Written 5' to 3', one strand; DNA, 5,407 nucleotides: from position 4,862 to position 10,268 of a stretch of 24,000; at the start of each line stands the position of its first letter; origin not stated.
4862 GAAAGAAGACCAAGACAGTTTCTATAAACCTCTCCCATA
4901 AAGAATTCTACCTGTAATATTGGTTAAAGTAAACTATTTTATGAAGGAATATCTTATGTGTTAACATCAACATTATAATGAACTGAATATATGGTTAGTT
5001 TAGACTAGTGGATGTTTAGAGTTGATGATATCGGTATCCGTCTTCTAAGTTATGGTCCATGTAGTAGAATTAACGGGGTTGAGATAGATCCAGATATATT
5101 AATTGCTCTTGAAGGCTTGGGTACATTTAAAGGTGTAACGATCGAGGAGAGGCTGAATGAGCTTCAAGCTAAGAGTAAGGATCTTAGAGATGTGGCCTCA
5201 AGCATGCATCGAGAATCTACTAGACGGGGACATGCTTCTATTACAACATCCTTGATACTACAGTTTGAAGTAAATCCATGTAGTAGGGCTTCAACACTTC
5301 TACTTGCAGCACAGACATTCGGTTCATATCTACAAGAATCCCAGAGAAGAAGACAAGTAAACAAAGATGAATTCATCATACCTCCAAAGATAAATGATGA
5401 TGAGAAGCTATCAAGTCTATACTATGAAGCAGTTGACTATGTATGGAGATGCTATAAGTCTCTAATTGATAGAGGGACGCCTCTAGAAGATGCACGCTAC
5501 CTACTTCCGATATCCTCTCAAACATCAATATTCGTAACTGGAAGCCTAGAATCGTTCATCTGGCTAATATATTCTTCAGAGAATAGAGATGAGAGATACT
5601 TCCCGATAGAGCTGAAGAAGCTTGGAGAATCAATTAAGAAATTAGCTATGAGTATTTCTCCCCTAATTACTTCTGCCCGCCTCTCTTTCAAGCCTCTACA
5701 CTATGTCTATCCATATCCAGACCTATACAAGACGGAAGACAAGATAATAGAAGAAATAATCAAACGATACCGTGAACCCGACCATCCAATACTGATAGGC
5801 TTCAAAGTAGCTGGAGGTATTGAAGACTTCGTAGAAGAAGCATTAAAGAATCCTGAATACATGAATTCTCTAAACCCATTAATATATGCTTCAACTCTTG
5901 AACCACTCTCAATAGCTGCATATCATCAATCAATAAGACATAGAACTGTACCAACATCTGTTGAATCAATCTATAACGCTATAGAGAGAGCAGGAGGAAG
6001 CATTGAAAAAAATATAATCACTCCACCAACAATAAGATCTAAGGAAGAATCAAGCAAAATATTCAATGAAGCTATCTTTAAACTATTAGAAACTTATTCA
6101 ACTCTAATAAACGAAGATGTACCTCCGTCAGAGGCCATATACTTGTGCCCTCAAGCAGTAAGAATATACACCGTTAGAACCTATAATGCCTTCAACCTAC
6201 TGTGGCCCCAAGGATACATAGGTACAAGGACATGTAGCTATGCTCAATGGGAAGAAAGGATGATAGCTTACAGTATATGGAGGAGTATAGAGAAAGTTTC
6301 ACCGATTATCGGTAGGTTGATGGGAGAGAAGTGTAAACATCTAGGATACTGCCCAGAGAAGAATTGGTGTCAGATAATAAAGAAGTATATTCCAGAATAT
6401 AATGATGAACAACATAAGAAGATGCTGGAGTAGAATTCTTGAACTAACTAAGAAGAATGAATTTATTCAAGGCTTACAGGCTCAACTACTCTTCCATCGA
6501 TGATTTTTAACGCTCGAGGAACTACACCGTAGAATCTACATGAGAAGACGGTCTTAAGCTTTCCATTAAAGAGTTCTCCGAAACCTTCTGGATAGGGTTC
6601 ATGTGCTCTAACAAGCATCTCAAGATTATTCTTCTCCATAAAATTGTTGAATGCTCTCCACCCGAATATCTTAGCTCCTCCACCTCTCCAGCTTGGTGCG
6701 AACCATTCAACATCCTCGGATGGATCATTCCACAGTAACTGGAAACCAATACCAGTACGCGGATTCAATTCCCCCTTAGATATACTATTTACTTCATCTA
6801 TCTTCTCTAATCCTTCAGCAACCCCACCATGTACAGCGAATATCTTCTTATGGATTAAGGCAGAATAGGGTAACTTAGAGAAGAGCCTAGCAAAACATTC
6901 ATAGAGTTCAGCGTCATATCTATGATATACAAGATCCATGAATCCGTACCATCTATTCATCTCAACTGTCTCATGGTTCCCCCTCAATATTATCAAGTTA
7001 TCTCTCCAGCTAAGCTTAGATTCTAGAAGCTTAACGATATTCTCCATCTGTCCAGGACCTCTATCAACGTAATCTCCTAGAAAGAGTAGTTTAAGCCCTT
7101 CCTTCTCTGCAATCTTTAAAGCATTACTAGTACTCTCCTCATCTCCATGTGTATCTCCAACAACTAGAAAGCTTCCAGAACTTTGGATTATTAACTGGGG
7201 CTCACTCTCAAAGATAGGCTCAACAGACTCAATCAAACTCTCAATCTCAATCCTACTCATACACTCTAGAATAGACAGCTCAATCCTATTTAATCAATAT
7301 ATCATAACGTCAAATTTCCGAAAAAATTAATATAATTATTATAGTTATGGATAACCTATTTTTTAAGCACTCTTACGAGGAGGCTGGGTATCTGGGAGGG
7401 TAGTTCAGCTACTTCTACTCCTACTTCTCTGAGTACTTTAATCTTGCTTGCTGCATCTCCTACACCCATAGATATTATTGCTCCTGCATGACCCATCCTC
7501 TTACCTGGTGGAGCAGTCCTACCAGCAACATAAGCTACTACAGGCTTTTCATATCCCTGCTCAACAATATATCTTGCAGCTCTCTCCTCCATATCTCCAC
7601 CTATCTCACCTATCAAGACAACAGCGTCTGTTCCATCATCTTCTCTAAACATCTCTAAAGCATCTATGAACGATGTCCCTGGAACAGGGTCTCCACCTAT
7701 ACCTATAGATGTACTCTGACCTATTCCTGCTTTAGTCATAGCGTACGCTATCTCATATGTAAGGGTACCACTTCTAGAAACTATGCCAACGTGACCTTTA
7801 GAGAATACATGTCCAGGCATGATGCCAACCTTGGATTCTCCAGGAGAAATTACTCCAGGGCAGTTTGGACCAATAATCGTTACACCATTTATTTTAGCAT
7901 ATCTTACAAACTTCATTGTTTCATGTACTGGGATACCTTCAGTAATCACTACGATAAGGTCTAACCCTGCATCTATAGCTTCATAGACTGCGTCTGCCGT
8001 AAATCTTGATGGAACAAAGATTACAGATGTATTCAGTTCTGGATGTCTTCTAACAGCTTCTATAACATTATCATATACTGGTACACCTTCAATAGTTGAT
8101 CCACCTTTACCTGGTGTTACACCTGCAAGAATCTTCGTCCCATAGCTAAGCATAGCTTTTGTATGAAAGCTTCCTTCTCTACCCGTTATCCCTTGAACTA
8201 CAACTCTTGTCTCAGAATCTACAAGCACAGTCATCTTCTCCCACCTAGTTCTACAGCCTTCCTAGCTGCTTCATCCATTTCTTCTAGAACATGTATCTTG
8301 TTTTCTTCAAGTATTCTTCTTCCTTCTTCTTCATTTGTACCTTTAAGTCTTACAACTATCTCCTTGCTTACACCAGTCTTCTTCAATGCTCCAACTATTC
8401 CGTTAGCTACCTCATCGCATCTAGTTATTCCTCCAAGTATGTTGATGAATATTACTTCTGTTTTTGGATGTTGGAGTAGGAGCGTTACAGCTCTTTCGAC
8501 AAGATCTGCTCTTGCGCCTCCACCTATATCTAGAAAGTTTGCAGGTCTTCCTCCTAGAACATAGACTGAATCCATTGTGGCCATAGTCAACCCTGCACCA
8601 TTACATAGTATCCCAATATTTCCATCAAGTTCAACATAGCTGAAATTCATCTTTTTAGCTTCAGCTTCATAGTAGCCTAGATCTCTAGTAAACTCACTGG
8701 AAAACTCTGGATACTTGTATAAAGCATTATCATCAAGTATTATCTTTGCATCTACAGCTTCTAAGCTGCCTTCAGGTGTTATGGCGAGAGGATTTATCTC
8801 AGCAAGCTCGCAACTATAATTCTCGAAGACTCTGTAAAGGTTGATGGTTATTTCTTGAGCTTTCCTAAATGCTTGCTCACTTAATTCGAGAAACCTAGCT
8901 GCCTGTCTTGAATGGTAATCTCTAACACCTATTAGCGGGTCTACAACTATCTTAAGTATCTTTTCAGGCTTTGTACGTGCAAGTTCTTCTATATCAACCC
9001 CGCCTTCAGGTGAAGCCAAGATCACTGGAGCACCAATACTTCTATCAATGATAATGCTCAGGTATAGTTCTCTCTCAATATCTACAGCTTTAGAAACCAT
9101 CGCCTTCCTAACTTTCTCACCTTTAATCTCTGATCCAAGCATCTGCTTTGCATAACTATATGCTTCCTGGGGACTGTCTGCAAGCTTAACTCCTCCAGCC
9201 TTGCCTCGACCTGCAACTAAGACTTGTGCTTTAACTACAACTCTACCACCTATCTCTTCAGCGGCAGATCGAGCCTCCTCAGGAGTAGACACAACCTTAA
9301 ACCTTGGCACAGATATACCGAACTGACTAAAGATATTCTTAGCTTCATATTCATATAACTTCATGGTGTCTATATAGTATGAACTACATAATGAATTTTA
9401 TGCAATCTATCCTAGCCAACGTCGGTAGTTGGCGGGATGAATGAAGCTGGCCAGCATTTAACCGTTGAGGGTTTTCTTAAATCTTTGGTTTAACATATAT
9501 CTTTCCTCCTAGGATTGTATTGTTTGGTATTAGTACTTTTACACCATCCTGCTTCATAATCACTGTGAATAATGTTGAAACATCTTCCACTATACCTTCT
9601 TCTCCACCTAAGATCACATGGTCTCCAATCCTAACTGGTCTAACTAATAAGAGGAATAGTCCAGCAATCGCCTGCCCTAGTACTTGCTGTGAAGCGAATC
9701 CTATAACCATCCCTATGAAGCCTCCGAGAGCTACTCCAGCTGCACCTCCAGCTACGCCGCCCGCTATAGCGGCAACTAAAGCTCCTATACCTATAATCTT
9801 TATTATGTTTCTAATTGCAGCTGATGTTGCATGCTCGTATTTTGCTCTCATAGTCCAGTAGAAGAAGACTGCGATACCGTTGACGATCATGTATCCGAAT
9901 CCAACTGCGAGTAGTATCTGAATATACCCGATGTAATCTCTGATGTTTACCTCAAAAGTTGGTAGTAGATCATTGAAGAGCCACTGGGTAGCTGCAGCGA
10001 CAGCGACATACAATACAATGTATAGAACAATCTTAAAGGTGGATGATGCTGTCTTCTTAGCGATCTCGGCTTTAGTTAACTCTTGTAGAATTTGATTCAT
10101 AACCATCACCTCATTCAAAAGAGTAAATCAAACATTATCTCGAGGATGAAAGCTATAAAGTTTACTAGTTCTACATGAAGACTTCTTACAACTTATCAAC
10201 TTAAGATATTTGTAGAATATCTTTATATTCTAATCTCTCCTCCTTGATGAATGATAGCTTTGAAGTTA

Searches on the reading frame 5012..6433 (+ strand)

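Call 9: search_protein_families(library=pfam, proteins=[window:5012-6433:+], max_evalue=0.001)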
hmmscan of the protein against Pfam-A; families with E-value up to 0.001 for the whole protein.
window:5012-6433:+ (473 aa): 1 family
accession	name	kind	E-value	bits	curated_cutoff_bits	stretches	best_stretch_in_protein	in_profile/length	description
PF02511.20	Thy1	-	6.4e-41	140.7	24.8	2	57-186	39-162/191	Thymidylate synthase complementing protein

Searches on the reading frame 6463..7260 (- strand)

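Call 9: search_protein_families(library=pfam, proteins=[window:6463-7260:-], max_evalue=0.001)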
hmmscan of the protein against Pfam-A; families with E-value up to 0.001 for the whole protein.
window:6463-7260:- (265 aa): 1 family
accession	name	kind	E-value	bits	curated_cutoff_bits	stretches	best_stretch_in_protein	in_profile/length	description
PF00149.33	Metallophos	-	2.9e-28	100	21.5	1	31-223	3-190/191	Calcineurin-like phosphoesterase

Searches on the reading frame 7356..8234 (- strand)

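Call 9: search_protein_families(library=pfam, proteins=[window:7356-8234:-], max_evalue=0.001)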
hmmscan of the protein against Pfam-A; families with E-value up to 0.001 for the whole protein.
window:7356-8234:- (292 aa): 4 families
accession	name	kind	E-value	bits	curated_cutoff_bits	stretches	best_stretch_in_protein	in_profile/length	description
PF02629.25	CoA_binding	-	5.6e-29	101.2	22.3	1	6-100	1-97/97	CoA binding domain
PF00549.24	Ligase_CoA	-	1.9e-23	83.4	24.5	1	152-272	1-126/128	CoA-ligase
PF13607.11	Succ_CoA_lig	-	7.7e-11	42.3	27.4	1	146-253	1-106/138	Succinyl-CoA ligase like flavodoxin domain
PF13380.12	CoA_binding_2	-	6.4e-09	36.7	22.8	1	20-129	15-114/116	CoA binding domain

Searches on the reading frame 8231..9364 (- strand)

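Call 9: search_protein_families(library=pfam, proteins=[window:8231-9364:-], max_evalue=0.001)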
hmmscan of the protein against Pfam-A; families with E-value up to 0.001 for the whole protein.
window:8231-9364:- (377 aa): 6 families
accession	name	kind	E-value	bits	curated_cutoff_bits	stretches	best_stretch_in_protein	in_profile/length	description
PF08442.15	ATP-grasp_2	-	3.6e-68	229.6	29.5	1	2-194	1-201/202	ATP-grasp domain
PF00549.24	Ligase_CoA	-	1e-23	84.3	24.5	1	253-370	1-125/128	CoA-ligase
PF13549.11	ATP-grasp_5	-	2.1e-15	57.1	27.6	1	3-129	10-139/221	ATP-grasp domain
PF24948.1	Citrate_synth_N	-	3.7e-14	53.1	83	1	41-217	53-227/232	ATP-citrate synthase ATP-grasp domain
PF01071.24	GARS_A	-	1.5e-07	31.9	27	1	8-95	6-90/194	Phosphoribosylglycinamide synthetase, ATP-grasp (A) domain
PF02222.28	ATP-grasp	-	1.6e-05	25.1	27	1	12-106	3-86/179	ATP-grasp domain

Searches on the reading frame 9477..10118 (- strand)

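Call 9: search_protein_families(library=pfam, proteins=[window:9477-10118:-], max_evalue=0.001)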
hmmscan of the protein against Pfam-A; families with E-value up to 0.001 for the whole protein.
window:9477-10118:- (213 aa): 1 family
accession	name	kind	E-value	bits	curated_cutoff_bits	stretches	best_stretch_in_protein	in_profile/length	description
PF00924.24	MS_channel_2nd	-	3.9e-14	52.9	20.2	1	148-205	4-61/68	Mechanosensitive ion channel, beta-domain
